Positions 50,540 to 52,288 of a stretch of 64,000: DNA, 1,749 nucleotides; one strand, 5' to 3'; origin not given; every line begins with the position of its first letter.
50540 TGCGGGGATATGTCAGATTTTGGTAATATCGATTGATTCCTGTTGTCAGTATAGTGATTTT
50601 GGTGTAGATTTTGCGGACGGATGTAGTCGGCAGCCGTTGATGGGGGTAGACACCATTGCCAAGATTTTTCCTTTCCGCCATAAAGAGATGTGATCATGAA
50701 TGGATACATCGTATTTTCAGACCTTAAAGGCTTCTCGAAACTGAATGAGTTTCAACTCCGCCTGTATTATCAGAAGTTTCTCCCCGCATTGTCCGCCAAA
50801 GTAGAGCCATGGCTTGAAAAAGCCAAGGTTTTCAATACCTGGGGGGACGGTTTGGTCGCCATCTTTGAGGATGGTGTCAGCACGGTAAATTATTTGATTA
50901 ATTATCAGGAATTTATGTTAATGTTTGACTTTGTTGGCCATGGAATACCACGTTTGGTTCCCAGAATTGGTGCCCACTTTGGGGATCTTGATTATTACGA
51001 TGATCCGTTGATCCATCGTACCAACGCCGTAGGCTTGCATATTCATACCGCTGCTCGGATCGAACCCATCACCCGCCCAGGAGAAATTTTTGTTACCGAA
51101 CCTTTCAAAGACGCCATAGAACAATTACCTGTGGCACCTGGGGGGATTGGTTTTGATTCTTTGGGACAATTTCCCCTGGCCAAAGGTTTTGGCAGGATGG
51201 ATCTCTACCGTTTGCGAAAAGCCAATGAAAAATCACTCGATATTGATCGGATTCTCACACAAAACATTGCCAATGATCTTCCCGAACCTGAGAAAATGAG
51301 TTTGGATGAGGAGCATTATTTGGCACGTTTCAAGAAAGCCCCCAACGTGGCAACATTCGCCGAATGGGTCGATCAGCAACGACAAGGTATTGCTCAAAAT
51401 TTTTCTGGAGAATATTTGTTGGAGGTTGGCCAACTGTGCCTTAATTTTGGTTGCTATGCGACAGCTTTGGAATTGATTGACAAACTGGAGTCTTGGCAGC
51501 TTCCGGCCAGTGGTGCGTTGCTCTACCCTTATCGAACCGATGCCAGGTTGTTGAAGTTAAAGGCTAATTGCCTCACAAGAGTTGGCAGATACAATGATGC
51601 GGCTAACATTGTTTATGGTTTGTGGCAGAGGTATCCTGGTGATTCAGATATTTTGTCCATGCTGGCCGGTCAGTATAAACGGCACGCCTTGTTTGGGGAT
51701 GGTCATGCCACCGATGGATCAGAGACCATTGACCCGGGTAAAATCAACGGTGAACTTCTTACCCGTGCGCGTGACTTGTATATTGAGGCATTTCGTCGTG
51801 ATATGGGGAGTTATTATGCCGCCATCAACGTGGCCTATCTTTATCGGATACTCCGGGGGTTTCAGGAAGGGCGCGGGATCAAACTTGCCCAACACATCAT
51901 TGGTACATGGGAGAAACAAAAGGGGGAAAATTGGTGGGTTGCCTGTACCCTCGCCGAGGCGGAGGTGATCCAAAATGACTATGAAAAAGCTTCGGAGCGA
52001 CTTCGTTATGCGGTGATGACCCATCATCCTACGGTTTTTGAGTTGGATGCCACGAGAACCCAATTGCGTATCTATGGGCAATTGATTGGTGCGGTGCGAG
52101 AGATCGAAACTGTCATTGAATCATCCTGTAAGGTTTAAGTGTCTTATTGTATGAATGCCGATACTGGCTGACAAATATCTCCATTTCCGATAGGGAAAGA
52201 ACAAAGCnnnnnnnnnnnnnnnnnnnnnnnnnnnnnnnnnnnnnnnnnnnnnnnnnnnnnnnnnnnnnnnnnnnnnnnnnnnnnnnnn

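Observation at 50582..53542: Cyclase-TPR + FHA / degenerate-GGDEF / TIR two-gene module: candidate undescribed nucleotide-signalling TIR defence system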

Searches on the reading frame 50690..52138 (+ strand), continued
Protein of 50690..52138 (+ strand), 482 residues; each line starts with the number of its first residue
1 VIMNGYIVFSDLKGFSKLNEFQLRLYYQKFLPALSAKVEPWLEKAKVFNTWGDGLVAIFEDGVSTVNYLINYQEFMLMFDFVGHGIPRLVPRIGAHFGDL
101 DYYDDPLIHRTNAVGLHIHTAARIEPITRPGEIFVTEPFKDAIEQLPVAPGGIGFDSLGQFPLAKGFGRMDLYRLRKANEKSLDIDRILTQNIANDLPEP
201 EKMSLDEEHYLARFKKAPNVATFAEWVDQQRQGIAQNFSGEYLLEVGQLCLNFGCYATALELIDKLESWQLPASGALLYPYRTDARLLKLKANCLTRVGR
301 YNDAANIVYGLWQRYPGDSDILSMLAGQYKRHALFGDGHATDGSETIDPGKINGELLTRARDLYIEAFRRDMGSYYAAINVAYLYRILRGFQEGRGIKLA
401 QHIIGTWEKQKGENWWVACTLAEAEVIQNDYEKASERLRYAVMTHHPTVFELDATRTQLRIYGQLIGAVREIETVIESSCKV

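Call 90: search_protein_families(library=padloc, alignment_id=A6, max_evalue=1e-10)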
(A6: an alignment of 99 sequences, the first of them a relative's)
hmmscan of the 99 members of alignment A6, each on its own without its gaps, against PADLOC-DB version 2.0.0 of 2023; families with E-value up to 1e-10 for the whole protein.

A. member 1, L002:4354-7491:+ (1045 aa): 7 families
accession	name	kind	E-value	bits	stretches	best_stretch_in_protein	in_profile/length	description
PDLC03040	REase_I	-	0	1172.5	1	7-1040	4-1026/1029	Type I restriction enzyme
PDLC03044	REase_I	-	1.9e-72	242.7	2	66-580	58-549/1034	Type I restriction enzyme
PDLC03041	REase_I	-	4.3e-69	231.6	1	237-720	279-759/1099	Type I restriction enzyme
PDLC03048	REase_I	-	7.1e-58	194.5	2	127-581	98-522/976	Type I restriction enzyme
PDLC03046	REase_I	-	2.3e-24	83.4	2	132-350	118-335/1025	Type I restriction enzyme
PDLC03045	REase_I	-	9.4e-18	61.6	0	629-709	619-703/995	Type I restriction enzyme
PDLC03043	REase_I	-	1.1e-11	42.4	1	126-266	129-269/313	Type I restriction enzyme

B. families by the number of members that match (of 99 scanned): 179 families (the first 25 are shown)
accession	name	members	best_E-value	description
PDLC04135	mad3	3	5.3e-106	mads_3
PDLC00418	ThsB1|ThsB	3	3.6e-16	TIR-like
PDLC03087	Specificity_I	2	4.9e-76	Type I specificity subunit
PDLC03098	Specificity_I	2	1.2e-59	Type I specificity subunit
PDLC02707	PbeA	2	5.3e-52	PbeA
PDLC03178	Specificity_I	2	1.4e-48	Type I specificity subunit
PDLC04137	mad5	2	1.1e-39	mads_5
PDLC03110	Specificity_I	2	3e-39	Type I specificity subunit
PDLC03146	Specificity_I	2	1.5e-34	Type I specificity subunit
PDLC03068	Specificity_I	2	1.6e-32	Type I specificity subunit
PDLC03089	Specificity_I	2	2.9e-32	Type I specificity subunit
PDLC03100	Specificity_I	2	1.9e-30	Type I specificity subunit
PDLC03108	Specificity_I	2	3e-30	Type I specificity subunit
PDLC03084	Specificity_I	2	1.6e-29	Type I specificity subunit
PDLC03086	Specificity_I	2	6.3e-26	Type I specificity subunit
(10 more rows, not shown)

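Call 93: search_protein_families(library=pfam, proteins=[L038:7583-8614:-, L037:8028-9272:-, L037:10436-11182:+], max_evalue=0.001)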
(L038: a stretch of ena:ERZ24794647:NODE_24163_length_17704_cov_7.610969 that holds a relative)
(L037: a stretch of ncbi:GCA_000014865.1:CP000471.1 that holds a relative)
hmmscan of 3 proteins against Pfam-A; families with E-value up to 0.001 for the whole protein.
L038:7583-8614:- (343 aa): 0 families

L037:8028-9272:- (414 aa): 2 families
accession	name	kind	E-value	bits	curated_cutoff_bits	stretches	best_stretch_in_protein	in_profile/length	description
PF13482.12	RNase_H_2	-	4.4e-32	111.8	22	1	121-285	2-160/165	RNase_H superfamily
PF10108.15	DNA_pol_B_exo2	-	6.3e-05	23.2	24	1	162-201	36-76/213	Predicted 3'-5' exonuclease related to the exonuclease domain of PolB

L037:10436-11182:+ (248 aa): 1 family
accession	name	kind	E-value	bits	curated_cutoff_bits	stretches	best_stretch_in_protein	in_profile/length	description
PF13437.12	HlyD_3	-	7.7e-05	23.8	22.2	0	116-146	5-33/106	HlyD family secretion protein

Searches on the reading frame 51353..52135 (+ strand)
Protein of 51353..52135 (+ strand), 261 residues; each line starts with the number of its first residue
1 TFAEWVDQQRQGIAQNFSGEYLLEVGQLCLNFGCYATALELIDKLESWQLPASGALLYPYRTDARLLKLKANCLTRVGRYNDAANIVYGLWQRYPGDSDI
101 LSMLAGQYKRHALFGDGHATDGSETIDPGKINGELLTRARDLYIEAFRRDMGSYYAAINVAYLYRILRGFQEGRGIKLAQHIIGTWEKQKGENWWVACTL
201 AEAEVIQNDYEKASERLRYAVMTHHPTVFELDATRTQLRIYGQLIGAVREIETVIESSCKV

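Call 38: find_homologous_proteins(query=window:51353-52135:+, max_evalue=0.01)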
Query window:51353-52135:+ (261 aa): 4 proteins with E <= 0.01 among 635 candidates.
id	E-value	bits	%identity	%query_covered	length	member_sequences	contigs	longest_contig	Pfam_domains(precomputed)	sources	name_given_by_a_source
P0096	2.0e-58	216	45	92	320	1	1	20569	PF20308.5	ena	-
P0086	9.2e-58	214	45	91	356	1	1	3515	PF20308.5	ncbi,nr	ncbi:MAG: hypothetical protein PHE26_11535, partial [Syntrophomonadaceae bacterium]|nr:hypothetical 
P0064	2.1e-49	187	49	70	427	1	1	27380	PF00211.26,PF20308.5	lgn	-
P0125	1.0e-46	178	48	69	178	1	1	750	PF20308.5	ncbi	ncbi:hypothetical protein RI662_26265, partial [Brevibacillus agri]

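Call 51: search_protein_representatives(alignment_id=A2)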
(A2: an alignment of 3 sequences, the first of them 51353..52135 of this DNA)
Query: 3 sequences, 255 profile positions. Proteins with E-value up to 0.001 (for the whole library): 337; up to 1e-10: 90; up to 1e-30: 45. The best 150 are listed.
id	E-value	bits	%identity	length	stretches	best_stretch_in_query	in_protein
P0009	9.1e-139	477.5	-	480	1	1-255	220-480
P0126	1.2e-87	310.0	-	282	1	14-253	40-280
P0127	1.2e-85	303.5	-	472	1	5-253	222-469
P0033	1.5e-84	299.9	-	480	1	15-252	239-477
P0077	2.0e-82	292.9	-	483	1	16-252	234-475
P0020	1.5e-81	290.1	-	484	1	12-246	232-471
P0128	9.6e-80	284.1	-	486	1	12-250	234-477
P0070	3.1e-75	269.4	-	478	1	13-251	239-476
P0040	1.4e-74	267.2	-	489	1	11-252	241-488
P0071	2.1e-72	260.1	-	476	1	14-253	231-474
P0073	7.2e-70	251.8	-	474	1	15-252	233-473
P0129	1.1e-68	247.9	-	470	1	23-239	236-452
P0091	1.2e-68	247.8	-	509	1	17-250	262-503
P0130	1.2e-67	244.5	-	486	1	14-253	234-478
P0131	1.3e-64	234.6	-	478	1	11-247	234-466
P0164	4.4e-17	78.8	-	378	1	5-246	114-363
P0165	4.6e-17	78.7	-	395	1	16-242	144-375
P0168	2.2e-16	76.5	-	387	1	13-241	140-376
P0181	4.8e-14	68.8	-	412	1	15-241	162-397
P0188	9.4e-13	64.6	-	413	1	20-246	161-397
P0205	3.6e-10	56.2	-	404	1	14-242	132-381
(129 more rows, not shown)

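Call 53: search_protein_families(library=pfam, alignment_id=A4, max_evalue=0.001)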
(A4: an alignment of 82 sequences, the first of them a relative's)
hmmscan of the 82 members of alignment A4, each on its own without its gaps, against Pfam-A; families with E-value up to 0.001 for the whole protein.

A. member 1, P0164 (378 aa): 2 families
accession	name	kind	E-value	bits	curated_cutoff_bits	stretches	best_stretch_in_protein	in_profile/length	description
PF20308.4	TPR-S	-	5.1e-10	40.3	27.6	1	168-268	19-101/102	Tetratricopeptide Repeats-Sensor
PF13176.12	TPR_7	-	0.00067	20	27.9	0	181-204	11-34/36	Tetratricopeptide repeat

B. families by the number of members that match (of 82 scanned): 38 families (the first 25 are shown)
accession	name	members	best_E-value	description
PF20308.4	TPR-S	81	1.6e-23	Tetratricopeptide Repeats-Sensor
PF13281.12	MAP3K_TRAF_bd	29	4.3e-15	MAP3K TRAFs-binding domain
PF13428.12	TPR_14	19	4.8e-10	Tetratricopeptide repeat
PF14559.12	TPR_19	18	5.4e-09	Tetratricopeptide repeat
PF00211.25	Guanylate_cyc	13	2.2e-11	Adenylate and Guanylate cyclase catalytic domain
PF13676.11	TIR_2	12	2.8e-23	TIR domain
PF07719.23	TPR_2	11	2e-10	Tetratricopeptide repeat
PF13424.12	TPR_12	10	4.6e-06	Tetratricopeptide repeat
PF02026.21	RyR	8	9.3e-35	RyR domain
PF01582.25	TIR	7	3.4e-09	TIR domain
PF00515.34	TPR_1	7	9.2e-08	Tetratricopeptide repeat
PF13432.12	TPR_16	5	9.3e-11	Tetratricopeptide repeat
PF13174.12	TPR_6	4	3.4e-08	Tetratricopeptide repeat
PF01381.28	HTH_3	4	2.3e-07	Helix-turn-helix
PF13365.12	Trypsin_2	3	9e-18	Trypsin-like peptidase domain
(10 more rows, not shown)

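Call 56: search_solved_structures(query=A5, max_evalue=10, show_alignments=0)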
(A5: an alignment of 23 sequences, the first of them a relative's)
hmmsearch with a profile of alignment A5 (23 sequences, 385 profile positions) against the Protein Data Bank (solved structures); distinct sequences matched with E-value up to 10: 2.
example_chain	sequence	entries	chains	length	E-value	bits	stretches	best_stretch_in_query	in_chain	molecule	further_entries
4y6w_A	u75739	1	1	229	0.018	17.3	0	140-164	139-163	NaB(AB)3ACb - light chain TPR-like repeats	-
4y6c_A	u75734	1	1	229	0.13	14.4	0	142-180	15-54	ANSERINA PUTATIVE KINESIN LIGHT chain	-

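Call 57: search_protein_families(library=ncbifam, proteins=[P0164, P0165, P0168, P0181, P0188, P0205], max_evalue=0.01)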
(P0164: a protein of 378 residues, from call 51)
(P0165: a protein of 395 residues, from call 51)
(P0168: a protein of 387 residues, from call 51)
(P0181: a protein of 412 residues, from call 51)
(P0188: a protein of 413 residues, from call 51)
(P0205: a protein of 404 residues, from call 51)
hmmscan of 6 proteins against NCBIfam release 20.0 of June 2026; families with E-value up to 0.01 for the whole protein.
P0164 (378 aa): 0 families

P0165 (395 aa): 0 families

P0168 (387 aa): 0 families

P0181 (412 aa): 0 families

P0188 (413 aa): 1 family
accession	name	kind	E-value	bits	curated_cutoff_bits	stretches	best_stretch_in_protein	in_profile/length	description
NF045964.1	RNAP_delt_plasma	equivalog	0.0052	16.9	72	0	310-342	43-75/77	DNA-directed RNA polymerase subunit delta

P0205 (404 aa): 0 families
